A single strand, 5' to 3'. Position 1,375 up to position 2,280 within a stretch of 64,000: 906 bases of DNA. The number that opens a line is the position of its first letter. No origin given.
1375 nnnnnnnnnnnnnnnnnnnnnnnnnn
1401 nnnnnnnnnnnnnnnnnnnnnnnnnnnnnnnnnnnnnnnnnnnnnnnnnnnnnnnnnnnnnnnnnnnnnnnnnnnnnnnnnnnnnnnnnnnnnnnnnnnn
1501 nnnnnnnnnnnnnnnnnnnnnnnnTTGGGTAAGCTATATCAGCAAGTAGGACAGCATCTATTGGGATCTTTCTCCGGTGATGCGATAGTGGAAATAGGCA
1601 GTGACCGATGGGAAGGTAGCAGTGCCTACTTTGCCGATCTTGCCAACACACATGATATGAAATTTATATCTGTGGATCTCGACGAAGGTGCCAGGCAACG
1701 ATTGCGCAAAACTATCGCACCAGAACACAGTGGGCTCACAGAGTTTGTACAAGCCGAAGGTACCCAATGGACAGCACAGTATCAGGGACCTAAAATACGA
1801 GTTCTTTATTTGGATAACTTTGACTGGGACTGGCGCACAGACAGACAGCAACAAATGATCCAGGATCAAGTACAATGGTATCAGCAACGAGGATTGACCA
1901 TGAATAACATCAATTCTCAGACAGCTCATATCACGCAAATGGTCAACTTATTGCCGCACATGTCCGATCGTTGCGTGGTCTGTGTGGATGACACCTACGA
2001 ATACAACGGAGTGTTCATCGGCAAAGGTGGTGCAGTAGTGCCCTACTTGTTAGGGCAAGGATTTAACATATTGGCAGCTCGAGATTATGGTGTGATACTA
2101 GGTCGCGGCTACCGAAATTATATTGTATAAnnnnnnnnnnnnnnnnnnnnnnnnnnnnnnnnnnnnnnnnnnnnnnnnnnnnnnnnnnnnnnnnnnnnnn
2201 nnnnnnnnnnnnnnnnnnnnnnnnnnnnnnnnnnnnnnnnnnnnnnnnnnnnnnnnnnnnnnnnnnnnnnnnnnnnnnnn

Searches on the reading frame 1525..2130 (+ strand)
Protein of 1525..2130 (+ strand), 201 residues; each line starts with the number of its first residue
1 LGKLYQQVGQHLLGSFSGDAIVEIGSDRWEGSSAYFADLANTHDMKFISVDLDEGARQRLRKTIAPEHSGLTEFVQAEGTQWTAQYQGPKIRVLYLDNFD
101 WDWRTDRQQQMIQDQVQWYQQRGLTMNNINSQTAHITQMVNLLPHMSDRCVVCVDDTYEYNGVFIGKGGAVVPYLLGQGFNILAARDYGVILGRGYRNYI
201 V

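Call 54: search_protein_families(library=pfam, proteins=[window:1525-2130:+], max_evalue=0.001)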
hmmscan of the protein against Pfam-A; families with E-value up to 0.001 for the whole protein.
window:1525-2130:+ (201 aa): 1 family
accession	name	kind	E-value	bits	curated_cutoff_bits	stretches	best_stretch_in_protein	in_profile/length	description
PF13578.12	Methyltransf_24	-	0.00036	21.8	26.3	0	22-98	1-76/105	Methyltransferase domain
